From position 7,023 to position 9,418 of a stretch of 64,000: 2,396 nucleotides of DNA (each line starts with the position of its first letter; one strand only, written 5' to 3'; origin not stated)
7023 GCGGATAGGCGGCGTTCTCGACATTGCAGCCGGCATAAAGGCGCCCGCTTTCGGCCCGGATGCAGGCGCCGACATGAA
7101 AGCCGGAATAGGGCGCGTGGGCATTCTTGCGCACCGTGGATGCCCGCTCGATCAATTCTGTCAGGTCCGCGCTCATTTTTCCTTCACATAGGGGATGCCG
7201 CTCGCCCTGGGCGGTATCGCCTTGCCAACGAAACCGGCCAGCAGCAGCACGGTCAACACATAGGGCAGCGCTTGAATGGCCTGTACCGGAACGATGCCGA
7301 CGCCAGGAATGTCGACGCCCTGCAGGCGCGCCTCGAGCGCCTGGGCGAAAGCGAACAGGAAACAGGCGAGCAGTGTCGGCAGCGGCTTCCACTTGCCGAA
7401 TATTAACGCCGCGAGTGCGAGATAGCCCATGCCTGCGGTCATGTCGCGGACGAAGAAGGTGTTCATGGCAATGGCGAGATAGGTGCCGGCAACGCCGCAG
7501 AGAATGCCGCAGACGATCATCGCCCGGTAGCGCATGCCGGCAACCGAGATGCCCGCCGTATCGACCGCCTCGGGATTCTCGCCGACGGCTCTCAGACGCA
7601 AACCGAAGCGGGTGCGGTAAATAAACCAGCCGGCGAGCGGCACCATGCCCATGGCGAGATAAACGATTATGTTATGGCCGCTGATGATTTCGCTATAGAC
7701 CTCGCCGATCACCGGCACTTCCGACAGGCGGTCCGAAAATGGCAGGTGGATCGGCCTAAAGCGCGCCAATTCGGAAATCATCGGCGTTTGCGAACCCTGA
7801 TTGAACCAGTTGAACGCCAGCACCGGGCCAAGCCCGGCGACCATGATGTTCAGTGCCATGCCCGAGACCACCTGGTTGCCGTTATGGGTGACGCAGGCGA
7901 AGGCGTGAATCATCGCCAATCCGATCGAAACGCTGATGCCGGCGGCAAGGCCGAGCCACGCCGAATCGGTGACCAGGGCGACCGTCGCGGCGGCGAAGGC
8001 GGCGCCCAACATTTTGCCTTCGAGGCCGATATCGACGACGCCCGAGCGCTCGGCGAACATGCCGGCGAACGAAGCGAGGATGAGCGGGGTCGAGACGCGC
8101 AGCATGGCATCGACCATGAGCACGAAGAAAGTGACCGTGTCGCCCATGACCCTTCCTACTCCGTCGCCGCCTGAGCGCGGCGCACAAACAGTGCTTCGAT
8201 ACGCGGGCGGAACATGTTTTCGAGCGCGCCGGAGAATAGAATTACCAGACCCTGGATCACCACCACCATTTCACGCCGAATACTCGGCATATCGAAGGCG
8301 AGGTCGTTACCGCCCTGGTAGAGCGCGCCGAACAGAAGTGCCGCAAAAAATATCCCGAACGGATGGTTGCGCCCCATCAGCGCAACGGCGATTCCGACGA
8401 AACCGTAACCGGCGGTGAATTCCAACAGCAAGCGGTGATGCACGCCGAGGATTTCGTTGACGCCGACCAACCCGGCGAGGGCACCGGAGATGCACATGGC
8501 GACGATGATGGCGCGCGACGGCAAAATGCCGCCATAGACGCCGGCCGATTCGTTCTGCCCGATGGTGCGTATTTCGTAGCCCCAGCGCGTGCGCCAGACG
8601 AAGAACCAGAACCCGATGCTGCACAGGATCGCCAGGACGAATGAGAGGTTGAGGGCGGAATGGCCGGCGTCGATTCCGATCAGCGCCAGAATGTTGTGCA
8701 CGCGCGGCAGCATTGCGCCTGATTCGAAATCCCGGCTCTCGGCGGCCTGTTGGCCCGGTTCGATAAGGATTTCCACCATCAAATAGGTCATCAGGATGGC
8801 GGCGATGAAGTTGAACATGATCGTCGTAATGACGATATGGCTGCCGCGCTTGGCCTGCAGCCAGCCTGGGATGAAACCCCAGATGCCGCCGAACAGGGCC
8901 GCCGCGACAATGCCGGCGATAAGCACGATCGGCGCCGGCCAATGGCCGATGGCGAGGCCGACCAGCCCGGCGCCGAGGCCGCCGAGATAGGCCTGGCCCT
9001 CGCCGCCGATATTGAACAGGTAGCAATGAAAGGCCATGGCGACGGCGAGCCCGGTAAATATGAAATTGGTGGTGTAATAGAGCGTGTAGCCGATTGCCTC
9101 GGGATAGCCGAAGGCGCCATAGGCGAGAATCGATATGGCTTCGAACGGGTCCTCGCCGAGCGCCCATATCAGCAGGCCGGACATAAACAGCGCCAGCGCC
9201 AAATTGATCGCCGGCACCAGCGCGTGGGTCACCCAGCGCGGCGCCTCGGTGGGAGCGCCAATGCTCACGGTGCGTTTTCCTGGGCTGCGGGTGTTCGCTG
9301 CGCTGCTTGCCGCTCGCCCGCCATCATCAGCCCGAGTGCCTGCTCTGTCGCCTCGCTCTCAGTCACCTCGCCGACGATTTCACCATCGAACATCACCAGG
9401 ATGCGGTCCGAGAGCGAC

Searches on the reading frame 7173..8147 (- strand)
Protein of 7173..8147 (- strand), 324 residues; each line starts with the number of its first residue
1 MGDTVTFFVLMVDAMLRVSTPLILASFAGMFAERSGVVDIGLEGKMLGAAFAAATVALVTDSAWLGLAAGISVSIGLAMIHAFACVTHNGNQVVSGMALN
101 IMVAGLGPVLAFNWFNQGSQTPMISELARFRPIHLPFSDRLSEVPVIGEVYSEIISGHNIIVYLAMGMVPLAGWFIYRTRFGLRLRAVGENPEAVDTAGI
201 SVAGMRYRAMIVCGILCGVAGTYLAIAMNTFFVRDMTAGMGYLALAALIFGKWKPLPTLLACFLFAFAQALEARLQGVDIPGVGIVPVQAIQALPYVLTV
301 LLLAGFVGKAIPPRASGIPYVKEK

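Call 19: search_protein_families(library=pfam, proteins=[window:7173-8147:-])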
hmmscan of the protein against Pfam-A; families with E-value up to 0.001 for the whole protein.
window:7173-8147:- (324 aa): 1 family
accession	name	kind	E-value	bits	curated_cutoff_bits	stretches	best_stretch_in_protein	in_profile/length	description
PF02653.21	BPD_transp_2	-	6.7e-33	114.4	26.8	1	12-287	2-253/269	Branched-chain amino acid transport system / permease component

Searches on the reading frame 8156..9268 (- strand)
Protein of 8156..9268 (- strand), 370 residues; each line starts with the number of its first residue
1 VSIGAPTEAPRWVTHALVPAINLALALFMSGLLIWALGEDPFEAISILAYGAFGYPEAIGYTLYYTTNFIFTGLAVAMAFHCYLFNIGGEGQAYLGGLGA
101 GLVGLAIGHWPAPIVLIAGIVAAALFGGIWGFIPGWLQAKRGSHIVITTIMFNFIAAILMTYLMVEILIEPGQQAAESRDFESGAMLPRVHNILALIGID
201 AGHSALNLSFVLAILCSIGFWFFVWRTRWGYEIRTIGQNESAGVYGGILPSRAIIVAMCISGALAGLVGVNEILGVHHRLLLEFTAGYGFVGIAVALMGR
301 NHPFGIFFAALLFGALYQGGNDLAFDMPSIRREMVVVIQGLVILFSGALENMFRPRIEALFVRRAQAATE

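Call 19: search_protein_families(library=pfam, proteins=[window:8156-9268:-])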
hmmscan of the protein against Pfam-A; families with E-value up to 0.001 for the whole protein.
window:8156-9268:- (370 aa): 1 family
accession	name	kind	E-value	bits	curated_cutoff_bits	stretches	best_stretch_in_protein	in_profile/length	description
PF02653.21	BPD_transp_2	-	7.1e-35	120.9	26.8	1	61-345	4-267/269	Branched-chain amino acid transport system / permease component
